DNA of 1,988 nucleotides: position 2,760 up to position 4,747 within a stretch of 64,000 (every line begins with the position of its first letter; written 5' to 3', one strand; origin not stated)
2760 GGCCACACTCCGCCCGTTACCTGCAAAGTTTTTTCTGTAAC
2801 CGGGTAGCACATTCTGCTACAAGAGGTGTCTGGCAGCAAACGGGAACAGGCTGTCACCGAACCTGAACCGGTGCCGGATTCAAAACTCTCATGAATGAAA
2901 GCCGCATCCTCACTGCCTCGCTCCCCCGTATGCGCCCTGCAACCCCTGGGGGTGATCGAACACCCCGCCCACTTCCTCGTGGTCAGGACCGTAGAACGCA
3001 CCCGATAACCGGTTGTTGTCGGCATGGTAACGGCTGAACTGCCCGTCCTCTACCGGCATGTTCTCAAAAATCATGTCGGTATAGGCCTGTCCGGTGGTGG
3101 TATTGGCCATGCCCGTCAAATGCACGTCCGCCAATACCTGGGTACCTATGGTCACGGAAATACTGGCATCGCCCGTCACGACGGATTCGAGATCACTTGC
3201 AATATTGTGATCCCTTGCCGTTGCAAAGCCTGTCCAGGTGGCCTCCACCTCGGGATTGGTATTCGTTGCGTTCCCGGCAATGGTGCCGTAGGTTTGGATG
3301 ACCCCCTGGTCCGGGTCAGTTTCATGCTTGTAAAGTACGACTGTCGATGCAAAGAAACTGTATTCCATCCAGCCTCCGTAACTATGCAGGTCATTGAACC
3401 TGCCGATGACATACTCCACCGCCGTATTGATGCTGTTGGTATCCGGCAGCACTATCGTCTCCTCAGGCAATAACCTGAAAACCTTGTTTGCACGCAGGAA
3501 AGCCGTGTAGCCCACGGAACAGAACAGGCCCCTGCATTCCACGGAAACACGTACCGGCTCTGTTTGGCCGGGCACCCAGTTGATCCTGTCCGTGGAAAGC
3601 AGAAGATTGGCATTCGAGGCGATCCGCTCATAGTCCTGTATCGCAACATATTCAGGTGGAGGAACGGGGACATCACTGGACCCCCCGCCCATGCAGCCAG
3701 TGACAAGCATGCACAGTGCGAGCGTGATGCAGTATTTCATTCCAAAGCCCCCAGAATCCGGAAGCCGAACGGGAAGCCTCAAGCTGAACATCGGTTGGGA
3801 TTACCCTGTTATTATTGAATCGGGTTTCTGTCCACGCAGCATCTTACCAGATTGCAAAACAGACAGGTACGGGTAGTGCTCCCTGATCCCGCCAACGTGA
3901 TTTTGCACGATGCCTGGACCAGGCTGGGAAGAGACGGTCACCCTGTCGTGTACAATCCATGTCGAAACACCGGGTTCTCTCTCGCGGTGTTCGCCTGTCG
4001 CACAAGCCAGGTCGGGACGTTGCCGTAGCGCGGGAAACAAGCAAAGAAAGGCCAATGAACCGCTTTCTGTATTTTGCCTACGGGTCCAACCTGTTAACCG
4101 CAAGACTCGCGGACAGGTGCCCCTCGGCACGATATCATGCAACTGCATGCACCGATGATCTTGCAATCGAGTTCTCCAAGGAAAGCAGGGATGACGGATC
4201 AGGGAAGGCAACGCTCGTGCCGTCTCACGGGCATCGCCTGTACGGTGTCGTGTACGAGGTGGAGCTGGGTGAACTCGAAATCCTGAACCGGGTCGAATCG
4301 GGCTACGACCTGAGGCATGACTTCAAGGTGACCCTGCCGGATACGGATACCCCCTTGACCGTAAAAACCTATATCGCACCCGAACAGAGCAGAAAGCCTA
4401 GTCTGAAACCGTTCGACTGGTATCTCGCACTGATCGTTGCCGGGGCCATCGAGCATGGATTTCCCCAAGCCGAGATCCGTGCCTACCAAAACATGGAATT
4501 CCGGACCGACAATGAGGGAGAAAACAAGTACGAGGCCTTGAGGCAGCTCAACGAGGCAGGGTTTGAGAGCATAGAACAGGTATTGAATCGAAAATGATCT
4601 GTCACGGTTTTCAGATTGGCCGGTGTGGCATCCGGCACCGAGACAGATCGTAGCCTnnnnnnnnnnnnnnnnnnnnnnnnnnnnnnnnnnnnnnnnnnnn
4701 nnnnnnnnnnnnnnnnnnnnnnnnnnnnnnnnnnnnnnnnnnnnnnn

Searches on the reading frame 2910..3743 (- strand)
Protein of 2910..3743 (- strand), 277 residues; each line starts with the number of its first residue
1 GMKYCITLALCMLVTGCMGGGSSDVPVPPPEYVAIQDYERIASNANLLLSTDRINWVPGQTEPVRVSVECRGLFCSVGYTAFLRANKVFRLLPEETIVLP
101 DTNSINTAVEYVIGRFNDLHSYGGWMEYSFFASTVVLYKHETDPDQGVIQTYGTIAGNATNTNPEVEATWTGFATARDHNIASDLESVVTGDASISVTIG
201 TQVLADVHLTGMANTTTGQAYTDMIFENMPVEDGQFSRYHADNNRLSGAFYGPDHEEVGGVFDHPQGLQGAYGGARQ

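Call 7: search_protein_families(library=pfam, proteins=[window:2910-3743:-], max_evalue=10)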
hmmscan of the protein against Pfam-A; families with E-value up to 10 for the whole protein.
window:2910-3743:- (277 aa): 2 families
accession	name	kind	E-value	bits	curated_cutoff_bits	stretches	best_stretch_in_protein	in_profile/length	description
PF01298.24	TbpB_B_D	-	2.9e-05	25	26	1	226-276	86-126/126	C-lobe and N-lobe beta barrels of Tf-binding protein B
PF12928.12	tRNA_int_end_N2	-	0.25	11.9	24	1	64-105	27-65/69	tRNA-splicing endonuclease subunit sen54 N-term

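Call 83: find_homologous_proteins(query=window:2910-3740:-, max_evalue=0.001)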
Query window:2910-3740:- (276 aa): 61 proteins with E <= 0.001 among 1804 candidates.
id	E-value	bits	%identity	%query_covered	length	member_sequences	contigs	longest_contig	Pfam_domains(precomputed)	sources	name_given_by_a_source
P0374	2.6e-185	632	99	100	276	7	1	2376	-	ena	-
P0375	4.8e-172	589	92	100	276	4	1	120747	PF01298.25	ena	-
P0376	5.2e-168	576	90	100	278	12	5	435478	-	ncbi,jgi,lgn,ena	-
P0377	6.6e-166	569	88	100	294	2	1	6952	-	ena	-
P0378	1.3e-164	564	87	100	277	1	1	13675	-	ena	-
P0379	9.2e-160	548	86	100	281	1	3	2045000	PF01298.25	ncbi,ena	-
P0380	2.1e-157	541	84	100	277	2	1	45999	-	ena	-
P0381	1.2e-148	512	82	99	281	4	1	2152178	-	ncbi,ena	-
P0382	2.5e-148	511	82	99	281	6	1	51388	PF01298.25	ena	-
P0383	1.2e-137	476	76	99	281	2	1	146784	-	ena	-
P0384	9.6e-137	473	75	100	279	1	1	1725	-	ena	-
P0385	2.0e-136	472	74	100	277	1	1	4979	PF01298.25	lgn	-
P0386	3.2e-135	468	74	100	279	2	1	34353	PF01298.25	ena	-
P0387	3.5e-133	461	75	98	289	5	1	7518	-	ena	-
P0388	1.7e-130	452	72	100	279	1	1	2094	-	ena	-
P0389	4.4e-130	451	69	100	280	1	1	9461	PF01298.25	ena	-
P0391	4.3e-129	448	71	100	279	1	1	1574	PF01298.25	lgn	-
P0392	1.4e-127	443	68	100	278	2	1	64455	PF01298.25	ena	-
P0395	8.6e-127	440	72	93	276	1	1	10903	PF01298.25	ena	-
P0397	1.7e-125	436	70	97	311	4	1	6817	PF01298.25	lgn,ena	-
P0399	5.8e-122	424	67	98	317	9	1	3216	PF01298.25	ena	-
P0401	3.2e-119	415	63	100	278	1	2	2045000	PF01298.25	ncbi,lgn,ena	-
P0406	9.7e-111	388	61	100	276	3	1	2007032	PF01298.25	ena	-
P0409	6.0e-110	385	63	93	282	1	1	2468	PF01298.25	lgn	-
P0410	1.0e-109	384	61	100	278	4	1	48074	PF01298.25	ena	-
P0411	1.2e-109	384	61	100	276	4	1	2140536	PF01298.25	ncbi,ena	-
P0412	1.4e-107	377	60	99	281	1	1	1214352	PF01298.25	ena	-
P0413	2.5e-107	377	60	99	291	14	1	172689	PF01298.25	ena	-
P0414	1.7e-106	374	59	100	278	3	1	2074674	PF01298.25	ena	-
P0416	7.8e-106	372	59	99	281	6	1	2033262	PF01298.25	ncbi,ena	-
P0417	9.9e-106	371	61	100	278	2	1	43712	PF01298.25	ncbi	-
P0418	1.1e-105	371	62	93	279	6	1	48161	PF01298.25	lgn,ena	-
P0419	1.3e-105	371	62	100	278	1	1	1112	PF01298.25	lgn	-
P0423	1.1e-102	361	62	93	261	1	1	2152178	PF01298.25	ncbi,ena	-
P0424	1.9e-91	324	55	99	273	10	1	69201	PF01298.25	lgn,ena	-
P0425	3.2e-87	311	55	100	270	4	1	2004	PF01298.25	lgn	-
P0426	1.1e-86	309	56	91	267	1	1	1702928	PF01298.25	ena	-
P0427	2.4e-85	304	53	100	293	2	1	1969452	PF01298.25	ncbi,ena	-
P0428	2.5e-78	281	58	87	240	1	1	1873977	PF01298.25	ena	-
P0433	4.0e-16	77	36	56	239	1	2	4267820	PF01298.25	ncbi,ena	-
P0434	9.7e-13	66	38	58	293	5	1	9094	PF01298.25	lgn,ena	-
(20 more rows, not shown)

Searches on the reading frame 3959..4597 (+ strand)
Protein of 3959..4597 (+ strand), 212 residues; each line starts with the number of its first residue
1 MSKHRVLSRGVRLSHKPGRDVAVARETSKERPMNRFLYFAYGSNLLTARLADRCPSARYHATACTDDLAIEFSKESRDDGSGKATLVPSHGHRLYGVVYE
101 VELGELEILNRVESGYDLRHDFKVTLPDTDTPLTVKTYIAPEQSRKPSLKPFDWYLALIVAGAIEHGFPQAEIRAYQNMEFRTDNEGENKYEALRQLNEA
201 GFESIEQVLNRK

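Call 88: search_protein_families(library=pfam, proteins=[window:3959-4597:+], max_evalue=0.00001)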
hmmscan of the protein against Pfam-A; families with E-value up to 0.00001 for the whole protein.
window:3959-4597:+ (212 aa): 2 families
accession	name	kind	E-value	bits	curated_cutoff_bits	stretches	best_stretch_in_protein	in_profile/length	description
PF13772.11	AIG2_2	-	4.8e-09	37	27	1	93-171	1-78/83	AIG2-like family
PF06094.17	GGACT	-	3e-06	28.2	22.8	1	39-152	2-116/120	Gamma-glutamyl cyclotransferase, AIG2-like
